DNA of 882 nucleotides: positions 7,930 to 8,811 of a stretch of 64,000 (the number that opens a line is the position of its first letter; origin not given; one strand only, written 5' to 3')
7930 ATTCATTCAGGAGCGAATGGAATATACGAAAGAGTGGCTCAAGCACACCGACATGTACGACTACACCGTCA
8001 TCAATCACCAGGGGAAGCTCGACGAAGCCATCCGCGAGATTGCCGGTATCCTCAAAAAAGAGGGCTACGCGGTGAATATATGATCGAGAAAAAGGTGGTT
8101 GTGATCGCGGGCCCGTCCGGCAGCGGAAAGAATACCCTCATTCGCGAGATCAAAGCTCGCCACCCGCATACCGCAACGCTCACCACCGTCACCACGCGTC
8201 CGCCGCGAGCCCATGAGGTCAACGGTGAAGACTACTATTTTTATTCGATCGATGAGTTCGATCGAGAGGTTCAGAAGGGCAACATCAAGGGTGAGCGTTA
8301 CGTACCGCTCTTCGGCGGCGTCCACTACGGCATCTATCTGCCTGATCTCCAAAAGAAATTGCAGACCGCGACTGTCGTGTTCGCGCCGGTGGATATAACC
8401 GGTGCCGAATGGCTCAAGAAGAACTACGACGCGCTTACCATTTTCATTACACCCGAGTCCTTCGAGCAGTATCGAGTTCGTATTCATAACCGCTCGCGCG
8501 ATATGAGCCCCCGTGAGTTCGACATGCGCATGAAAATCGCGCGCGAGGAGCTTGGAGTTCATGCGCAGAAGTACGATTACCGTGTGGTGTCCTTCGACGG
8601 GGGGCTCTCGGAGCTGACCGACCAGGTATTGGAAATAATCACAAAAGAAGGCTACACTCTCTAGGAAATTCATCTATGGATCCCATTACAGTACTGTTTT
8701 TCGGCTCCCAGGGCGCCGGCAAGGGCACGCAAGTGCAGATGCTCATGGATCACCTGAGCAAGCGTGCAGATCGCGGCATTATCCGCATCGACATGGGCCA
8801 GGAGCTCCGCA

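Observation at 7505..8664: Tandem guanylate-kinase paralogs between secY and adk; the upstream copy has a dead P-loop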

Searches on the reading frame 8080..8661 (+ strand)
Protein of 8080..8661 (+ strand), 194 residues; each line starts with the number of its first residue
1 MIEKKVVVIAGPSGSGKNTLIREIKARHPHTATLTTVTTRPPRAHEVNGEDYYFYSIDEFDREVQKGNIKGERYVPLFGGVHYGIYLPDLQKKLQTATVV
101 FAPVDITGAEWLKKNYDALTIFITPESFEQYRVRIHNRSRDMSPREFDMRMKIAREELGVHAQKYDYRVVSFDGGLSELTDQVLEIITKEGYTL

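Call 3: search_protein_families(library=pfam, proteins=[window:8080-8661:+], max_evalue=0.01)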
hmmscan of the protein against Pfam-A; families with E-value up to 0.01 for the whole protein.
window:8080-8661:+ (194 aa): 5 families
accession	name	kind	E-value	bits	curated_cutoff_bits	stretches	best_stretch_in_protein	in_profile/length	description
PF00625.27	Guanylate_kin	-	1.9e-21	77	25.2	1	4-186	2-178/182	Guanylate kinase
PF03193.22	RsgA_GTPase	-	0.0024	18.2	30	1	2-27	104-129/174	RsgA GTPase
PF00005.33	ABC_tran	-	0.0032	18.5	25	1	4-32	11-39/137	ABC transporter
PF13401.12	AAA_22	-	0.005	17.6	27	0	4-38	5-40/130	AAA domain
PF20720.3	nSTAND3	-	0.0094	16.1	27.2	0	3-28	16-41/155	Novel STAND NTPase 3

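Call 4: search_protein_families(library=ncbifam, proteins=[window:8080-8661:+], max_evalue=0.01)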
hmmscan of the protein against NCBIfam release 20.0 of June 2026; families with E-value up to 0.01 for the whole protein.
window:8080-8661:+ (194 aa): 12 families
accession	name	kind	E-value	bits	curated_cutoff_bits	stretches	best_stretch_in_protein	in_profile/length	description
TIGR03263.1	guanyl_kin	equivalog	2.3e-34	118.6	160.45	1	5-172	2-165/180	guanylate kinase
NF011325.0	PRK14738.1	equivalog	1e-27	96.8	263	1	5-190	14-195/206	guanylate kinase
NF011324.0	PRK14737.1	equivalog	7.8e-21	74.7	318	1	5-173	6-170/187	guanylate kinase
TIGR02322.1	phosphon_PhnN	equivalog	1.1e-11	44.8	156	1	5-189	2-178/179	phosphonate metabolism protein/1,5-bisphosphokinase (PRPP-forming) PhnN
NF007485.0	PRK10078.1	equivalog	2.3e-05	24.2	153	1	5-188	3-175/186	ribose 1,5-bisphosphokinase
NF005257.0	PRK06762.3-2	equivalog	0.0002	21.2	202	1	4-36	5-37/170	hypothetical protein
NF007027.0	PRK09493.1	equivalog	0.00065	19.1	379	1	5-26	28-49/240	glutamine ABC transporter ATP-binding protein GlnQ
NF006746.0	PRK09270.1-5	subfamily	0.0029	16.5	250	0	4-27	21-44/210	nucleoside/nucleotide kinase family protein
NF008428.0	PRK11264.1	equivalog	0.0043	16.3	406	1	5-26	30-51/250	L-cystine ABC transporter ATP-binding protein TcyN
TIGR00972.1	3a0107s01c2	equivalog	0.0052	16.2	343.2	1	3-25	26-48/248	phosphate ABC transporter ATP-binding protein PstB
TIGR00041.1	DTMP_kinase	equivalog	0.0063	16.2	83.25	1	2-46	2-45/196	dTMP kinase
NF005115.0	PRK06547.1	equivalog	0.0064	15.9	173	1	4-29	15-40/172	hypothetical protein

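Call 9: find_homologous_proteins(query=window:8080-8661:+, max_evalue=0.00001)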
Query window:8080-8661:+ (194 aa): 352 proteins with E <= 0.00001 among 482 candidates; the best 120 are listed.
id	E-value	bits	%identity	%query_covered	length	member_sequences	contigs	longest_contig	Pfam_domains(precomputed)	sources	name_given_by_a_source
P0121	6.0e-122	423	97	100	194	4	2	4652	PF00625.28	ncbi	-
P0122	1.0e-109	383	88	100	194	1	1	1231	PF00625.28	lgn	-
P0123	3.5e-104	365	85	99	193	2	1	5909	PF00625.28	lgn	-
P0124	4.9e-103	361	82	99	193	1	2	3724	PF00625.28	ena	-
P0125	1.6e-102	359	83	99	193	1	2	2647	PF00625.28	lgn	-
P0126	2.3e-102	359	82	100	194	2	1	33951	PF00625.28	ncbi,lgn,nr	ncbi:MAG: hypothetical protein KBD06_00540 [Candidatus Pacebacteria bacterium]|nr:hypothetical prote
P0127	9.6e-100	350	80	99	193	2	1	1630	PF00625.28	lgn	-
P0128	7.0e-84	298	70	99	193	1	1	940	PF00625.28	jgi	-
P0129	5.7e-83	295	69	100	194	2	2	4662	PF00625.28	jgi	jgi:guanylate kinase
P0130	5.8e-83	295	73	98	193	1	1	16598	PF00625.28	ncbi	-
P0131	6.5e-83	295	70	99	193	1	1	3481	PF00625.28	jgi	jgi:guanylate kinase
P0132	8.7e-82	292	68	100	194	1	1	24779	PF00625.28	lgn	-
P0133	1.2e-81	291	67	99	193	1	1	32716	PF00625.28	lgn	-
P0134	1.5e-81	291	69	100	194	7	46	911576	PF00625.28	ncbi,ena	-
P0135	7.0e-81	289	66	98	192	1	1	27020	PF00625.28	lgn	-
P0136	1.2e-80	288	66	100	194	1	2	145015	PF00625.28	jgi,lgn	jgi:guanylate kinase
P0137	3.1e-80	287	69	100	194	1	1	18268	PF00625.28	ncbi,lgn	-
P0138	6.8e-80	285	68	100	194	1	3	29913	PF13671.13,PF00625.28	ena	-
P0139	1.6e-79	284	66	99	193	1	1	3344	PF00625.28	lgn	-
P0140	5.5e-79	282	67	100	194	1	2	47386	PF00625.28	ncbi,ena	-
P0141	2.6e-78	280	68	99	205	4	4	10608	PF00625.28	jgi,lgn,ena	-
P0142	5.4e-78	279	65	99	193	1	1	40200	PF00625.28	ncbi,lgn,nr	ncbi:MAG: guanylate kinase [Candidatus Kaiserbacteria bacterium]|nr:guanylate kinase [Candidatus Kai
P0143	7.1e-78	279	66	99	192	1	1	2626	PF00625.28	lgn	-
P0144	8.2e-78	279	67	99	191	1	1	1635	PF00625.28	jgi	jgi:guanylate kinase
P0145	2.9e-76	274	66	98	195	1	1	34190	PF00625.28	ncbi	-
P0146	1.0e-75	272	64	99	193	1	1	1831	PF00625.28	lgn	-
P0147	1.1e-74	269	61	100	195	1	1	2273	PF00625.28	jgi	jgi:guanylate kinase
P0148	2.6e-74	267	63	100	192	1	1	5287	PF00625.28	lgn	-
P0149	1.6e-73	265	62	99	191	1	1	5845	PF00625.28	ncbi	-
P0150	3.0e-73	264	62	99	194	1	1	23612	PF00625.28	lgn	-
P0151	3.2e-73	264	61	98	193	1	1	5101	PF00625.28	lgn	-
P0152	4.1e-73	263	63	100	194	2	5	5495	PF00625.28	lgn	-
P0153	6.5e-73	263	63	99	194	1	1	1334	PF00625.28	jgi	jgi:guanylate kinase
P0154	7.2e-73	263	61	100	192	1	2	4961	PF00625.28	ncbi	-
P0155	8.0e-73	262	60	100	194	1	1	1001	PF00625.28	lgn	-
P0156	9.2e-73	262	62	98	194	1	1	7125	PF00625.28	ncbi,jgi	jgi:guanylate kinase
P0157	9.4e-73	262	62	98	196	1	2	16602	PF00625.28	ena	-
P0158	1.0e-72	262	62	97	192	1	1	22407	PF00625.28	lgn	-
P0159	1.1e-72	262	61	99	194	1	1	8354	PF00625.28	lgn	-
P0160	3.0e-71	257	61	100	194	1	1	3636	PF13401.13,PF00625.28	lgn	-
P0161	5.2e-71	256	61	99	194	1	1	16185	PF00625.28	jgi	jgi:guanylate kinase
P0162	5.4e-71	256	60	99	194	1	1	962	PF00625.28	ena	-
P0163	6.9e-71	256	60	98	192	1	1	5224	PF00625.28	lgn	-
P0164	7.3e-71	256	59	99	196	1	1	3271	PF00625.28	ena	-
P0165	7.8e-71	256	60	100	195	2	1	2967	PF00625.28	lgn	-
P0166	9.3e-71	256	60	98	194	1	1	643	PF00625.28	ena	-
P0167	1.1e-70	255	62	99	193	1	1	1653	PF00625.28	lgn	-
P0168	1.2e-70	255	60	99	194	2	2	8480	PF00625.28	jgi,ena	-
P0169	1.2e-70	255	61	98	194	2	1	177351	PF00625.28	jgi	jgi:guanylate kinase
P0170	1.3e-70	255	61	98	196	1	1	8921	PF00625.28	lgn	-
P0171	3.4e-70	254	61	98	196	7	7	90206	PF00625.28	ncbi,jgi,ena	-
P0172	4.1e-70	254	61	99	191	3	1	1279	PF00625.28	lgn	-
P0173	6.5e-70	253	60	98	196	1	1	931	PF00625.28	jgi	jgi:guanylate kinase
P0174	7.7e-70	253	60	100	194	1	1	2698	PF00625.28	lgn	-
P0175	7.7e-70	253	59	98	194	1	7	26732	PF00625.28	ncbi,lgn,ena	ncbi:MAG: hypothetical protein AAB734_03440 [Patescibacteria group bacterium]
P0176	8.0e-70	253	59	98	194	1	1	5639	PF00625.28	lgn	-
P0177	8.4e-70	253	61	100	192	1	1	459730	PF00625.28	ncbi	-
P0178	1.4e-69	252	59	100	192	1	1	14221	PF00625.28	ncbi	-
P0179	1.5e-69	252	60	98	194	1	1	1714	PF00625.28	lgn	-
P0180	5.6e-69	250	61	96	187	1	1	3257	PF00625.28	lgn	-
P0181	6.4e-69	250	60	98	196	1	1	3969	PF00625.28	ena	-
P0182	9.3e-69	249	58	99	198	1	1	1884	PF00625.28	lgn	-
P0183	1.4e-68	249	59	98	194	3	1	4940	PF00625.28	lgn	-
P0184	1.6e-68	248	59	98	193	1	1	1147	PF00625.28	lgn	-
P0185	3.4e-68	247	58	98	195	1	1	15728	PF00625.28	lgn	-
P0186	4.4e-68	247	59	98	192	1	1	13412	PF00625.28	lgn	-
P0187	6.4e-68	246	58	99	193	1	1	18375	PF00625.28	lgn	-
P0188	1.1e-67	246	59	98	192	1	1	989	PF00625.28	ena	-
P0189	1.3e-67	245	59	99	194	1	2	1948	PF00625.28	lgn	-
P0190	2.3e-67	245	58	98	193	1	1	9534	PF00625.28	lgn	-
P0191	8.9e-67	243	57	99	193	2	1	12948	PF00625.28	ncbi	-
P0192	2.2e-66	241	58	99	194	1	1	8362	PF00625.28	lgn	-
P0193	6.8e-66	240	59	99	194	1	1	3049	PF00625.28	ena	-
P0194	7.0e-66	240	55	99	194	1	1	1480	PF00625.28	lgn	-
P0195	3.3e-65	238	55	99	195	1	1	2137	PF00625.28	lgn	-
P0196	1.5e-64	235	55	98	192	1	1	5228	PF00625.28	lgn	-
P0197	3.8e-64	234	55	99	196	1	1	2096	PF00625.28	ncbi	-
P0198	1.9e-63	232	55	99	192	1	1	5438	PF00625.28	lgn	-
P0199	1.5e-62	229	56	98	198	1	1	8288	PF00625.28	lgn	-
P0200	1.9e-62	229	56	98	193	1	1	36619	PF00625.28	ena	-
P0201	3.6e-62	228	56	99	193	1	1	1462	PF00625.28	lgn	-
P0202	8.3e-62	226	56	99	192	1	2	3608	PF00625.28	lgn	-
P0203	3.0e-60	221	55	99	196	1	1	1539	PF00625.28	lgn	-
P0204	4.4e-60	221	56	98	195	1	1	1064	PF00625.28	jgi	jgi:guanylate kinase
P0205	6.6e-60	220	53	98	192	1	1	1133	PF00625.28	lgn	-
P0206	1.6e-59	219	56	99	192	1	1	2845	PF00625.28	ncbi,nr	ncbi:MAG TPA: hypothetical protein VN495_03985, partial [Candidatus Paceibacterota bacterium]|nr:hyp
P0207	4.3e-59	218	55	99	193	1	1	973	PF00625.28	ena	-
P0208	4.7e-59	217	56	100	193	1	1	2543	PF00625.28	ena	-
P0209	5.2e-59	217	54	99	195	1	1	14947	PF00625.28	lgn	-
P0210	5.2e-59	217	55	98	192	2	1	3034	PF00625.28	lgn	-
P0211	5.5e-59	217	52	99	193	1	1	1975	PF00625.28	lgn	-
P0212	6.1e-59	217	54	98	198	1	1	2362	PF00625.28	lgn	-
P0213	7.2e-59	217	51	99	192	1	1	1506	PF00625.28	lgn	-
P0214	1.3e-58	216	56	100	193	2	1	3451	PF00625.28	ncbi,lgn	-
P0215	1.3e-58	216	55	99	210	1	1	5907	PF00625.28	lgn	-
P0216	1.6e-58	216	54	99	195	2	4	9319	PF00625.28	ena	-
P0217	2.3e-58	215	53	100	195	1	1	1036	PF00625.28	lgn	-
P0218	2.6e-58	215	53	98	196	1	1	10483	PF00625.28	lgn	-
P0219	3.7e-58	215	54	99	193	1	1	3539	PF00625.28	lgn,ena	-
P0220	6.2e-58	214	53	99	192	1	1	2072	PF00625.28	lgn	-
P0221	9.4e-58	213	54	99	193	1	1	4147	PF00625.28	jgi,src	-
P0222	1.0e-57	213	53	98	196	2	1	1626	PF00625.28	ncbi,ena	-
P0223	1.1e-57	213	53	99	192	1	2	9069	PF00625.28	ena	-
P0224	1.2e-57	213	53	99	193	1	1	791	PF00625.28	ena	-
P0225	1.2e-57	213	54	98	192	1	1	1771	PF00625.28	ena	-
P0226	1.3e-57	213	51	98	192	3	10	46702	PF00625.28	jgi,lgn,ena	jgi:guanylate kinase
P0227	1.4e-57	213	53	99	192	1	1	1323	PF00625.28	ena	-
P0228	1.6e-57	213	55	100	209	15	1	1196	PF00625.28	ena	-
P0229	2.2e-57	212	51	99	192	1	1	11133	PF00625.28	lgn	-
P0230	2.4e-57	212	53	98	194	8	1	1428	PF00625.28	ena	-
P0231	2.5e-57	212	53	98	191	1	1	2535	PF00625.28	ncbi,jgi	jgi:guanylate kinase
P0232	2.5e-57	212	51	99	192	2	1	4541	PF00625.28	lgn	-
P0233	3.0e-57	212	54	98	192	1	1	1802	PF00625.28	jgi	jgi:guanylate kinase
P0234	3.1e-57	212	55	99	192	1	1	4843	PF00625.28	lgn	-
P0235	4.0e-57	211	54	98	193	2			PF00625.28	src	-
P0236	4.8e-57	211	53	99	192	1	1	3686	PF00625.28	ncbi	-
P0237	5.4e-57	211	52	98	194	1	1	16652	PF00625.28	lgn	-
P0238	6.2e-57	211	52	99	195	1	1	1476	PF00625.28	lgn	-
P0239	7.8e-57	210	52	98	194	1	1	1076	PF00625.28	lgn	-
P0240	1.0e-56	210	54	98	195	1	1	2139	PF00625.28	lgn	-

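Call 59: find_encoding_contigs(protein=P0226, flank=5000, max_places=2)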
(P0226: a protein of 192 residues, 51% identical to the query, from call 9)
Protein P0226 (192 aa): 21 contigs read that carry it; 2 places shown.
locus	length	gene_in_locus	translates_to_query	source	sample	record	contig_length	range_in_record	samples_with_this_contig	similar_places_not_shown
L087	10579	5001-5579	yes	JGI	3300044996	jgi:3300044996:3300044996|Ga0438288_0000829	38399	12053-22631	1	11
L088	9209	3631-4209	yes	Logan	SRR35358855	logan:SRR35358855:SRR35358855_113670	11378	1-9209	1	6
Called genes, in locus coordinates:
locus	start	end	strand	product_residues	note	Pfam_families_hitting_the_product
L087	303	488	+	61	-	PF00253:Ribosomal_S14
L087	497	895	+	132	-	PF00410:Ribosomal_S8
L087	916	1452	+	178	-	PF00347:Ribosomal_L6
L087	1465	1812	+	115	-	PF00861:Ribosomal_L18p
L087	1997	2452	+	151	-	PF00333:Ribosomal_S5, PF03719:Ribosomal_S5_C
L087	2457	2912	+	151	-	PF00828:Ribosomal_L27A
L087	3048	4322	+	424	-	PF00344:SecY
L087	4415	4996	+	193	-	PF00625:Guanylate_kin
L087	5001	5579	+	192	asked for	PF00625:Guanylate_kin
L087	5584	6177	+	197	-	PF00406:ADK, PF13207:AAA_17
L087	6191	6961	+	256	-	PF00557:Peptidase_M24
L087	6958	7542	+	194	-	-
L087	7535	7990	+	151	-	PF00293:NUDIX, PF14815:NUDIX_4 (faint)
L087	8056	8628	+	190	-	PF20803:PaaX_M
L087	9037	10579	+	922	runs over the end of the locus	PF26449:DUF8128, PF12696:TraG-D_C (weak)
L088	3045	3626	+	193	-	PF00625:Guanylate_kin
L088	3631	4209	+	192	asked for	PF00625:Guanylate_kin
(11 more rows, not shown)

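Call 60: find_encoding_contigs(protein=P0134, flank=5000, max_places=2)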
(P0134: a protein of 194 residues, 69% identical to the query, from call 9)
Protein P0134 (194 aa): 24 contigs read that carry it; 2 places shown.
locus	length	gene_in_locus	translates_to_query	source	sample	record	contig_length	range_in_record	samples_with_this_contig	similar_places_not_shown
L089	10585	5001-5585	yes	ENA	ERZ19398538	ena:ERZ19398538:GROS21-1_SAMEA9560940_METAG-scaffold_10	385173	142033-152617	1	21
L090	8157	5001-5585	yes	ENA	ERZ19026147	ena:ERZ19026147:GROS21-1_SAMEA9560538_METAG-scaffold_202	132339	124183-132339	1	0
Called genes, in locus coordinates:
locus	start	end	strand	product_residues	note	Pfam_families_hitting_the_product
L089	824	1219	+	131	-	PF00410:Ribosomal_S8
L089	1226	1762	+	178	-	PF00347:Ribosomal_L6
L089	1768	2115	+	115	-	PF00861:Ribosomal_L18p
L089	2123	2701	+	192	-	PF00333:Ribosomal_S5, PF03719:Ribosomal_S5_C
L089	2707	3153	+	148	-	PF00828:Ribosomal_L27A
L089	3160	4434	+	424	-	PF00344:SecY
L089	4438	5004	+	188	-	PF02224:Cytidylate_kin (weak), PF13189:Cytidylate_kin2, PF13238:AAA_18, PF13671:AAA_33 (weak), PF13207:AAA_17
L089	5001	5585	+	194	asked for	PF00625:Guanylate_kin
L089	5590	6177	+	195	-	PF00406:ADK, PF13207:AAA_17 (weak)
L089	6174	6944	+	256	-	PF00557:Peptidase_M24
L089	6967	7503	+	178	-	-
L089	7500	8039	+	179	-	PF18306:LDcluster4, PF03641:Lysine_decarbox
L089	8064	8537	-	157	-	-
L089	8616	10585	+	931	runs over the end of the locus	PF26449:DUF8128 (weak), PF12696:TraG-D_C (weak)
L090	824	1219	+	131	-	PF00410:Ribosomal_S8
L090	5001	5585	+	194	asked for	PF00625:Guanylate_kin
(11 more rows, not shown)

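Call 66: search_solved_structures(query=window:8080-8661:+, show_alignments=1)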
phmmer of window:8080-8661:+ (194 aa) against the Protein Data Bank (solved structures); distinct sequences matched with E-value up to 0.001: 39.
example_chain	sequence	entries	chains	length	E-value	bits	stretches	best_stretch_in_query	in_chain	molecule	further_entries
7n6g_6M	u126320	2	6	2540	4.2e-27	98.5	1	5-159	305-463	FAP42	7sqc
1gky_A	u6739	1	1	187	9.3e-20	74.6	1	5-171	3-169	GUANYLATE KINASE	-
1ex6_A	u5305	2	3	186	1.1e-19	74.4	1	6-171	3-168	GUANYLATE KINASE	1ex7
4f4j_A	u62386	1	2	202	1.7e-19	73.8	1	5-171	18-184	Guanylate kinase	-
28rz_A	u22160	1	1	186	4e-19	72.5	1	5-162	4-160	Guanylate kinase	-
1znw_A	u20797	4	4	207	5.2e-19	72.1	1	5-166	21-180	Guanylate kinase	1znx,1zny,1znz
3tau_A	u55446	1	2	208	6.6e-19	71.8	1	6-171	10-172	Guanylate kinase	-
1s4q_A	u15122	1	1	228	7e-19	71.7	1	5-166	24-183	Guanylate kinase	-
1z8f_A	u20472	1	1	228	2.4e-18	70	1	5-162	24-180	Guanylate kinase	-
2an9_A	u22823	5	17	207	4.1e-18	69.2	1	5-179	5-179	Guanylate kinase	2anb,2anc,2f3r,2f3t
1s96_A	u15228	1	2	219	4.9e-18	69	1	5-179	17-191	Guanylate kinase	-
3tr0_A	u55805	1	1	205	8e-17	65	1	5-183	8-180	Guanylate kinase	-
2j41_A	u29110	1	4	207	1.4e-16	64.2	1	6-176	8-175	GUANYLATE KINASE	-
4qrh_A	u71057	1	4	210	1.5e-16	64.1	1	6-176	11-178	Guanylate kinase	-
2qor_A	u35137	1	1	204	3.8e-16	62.8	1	7-173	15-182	Guanylate kinase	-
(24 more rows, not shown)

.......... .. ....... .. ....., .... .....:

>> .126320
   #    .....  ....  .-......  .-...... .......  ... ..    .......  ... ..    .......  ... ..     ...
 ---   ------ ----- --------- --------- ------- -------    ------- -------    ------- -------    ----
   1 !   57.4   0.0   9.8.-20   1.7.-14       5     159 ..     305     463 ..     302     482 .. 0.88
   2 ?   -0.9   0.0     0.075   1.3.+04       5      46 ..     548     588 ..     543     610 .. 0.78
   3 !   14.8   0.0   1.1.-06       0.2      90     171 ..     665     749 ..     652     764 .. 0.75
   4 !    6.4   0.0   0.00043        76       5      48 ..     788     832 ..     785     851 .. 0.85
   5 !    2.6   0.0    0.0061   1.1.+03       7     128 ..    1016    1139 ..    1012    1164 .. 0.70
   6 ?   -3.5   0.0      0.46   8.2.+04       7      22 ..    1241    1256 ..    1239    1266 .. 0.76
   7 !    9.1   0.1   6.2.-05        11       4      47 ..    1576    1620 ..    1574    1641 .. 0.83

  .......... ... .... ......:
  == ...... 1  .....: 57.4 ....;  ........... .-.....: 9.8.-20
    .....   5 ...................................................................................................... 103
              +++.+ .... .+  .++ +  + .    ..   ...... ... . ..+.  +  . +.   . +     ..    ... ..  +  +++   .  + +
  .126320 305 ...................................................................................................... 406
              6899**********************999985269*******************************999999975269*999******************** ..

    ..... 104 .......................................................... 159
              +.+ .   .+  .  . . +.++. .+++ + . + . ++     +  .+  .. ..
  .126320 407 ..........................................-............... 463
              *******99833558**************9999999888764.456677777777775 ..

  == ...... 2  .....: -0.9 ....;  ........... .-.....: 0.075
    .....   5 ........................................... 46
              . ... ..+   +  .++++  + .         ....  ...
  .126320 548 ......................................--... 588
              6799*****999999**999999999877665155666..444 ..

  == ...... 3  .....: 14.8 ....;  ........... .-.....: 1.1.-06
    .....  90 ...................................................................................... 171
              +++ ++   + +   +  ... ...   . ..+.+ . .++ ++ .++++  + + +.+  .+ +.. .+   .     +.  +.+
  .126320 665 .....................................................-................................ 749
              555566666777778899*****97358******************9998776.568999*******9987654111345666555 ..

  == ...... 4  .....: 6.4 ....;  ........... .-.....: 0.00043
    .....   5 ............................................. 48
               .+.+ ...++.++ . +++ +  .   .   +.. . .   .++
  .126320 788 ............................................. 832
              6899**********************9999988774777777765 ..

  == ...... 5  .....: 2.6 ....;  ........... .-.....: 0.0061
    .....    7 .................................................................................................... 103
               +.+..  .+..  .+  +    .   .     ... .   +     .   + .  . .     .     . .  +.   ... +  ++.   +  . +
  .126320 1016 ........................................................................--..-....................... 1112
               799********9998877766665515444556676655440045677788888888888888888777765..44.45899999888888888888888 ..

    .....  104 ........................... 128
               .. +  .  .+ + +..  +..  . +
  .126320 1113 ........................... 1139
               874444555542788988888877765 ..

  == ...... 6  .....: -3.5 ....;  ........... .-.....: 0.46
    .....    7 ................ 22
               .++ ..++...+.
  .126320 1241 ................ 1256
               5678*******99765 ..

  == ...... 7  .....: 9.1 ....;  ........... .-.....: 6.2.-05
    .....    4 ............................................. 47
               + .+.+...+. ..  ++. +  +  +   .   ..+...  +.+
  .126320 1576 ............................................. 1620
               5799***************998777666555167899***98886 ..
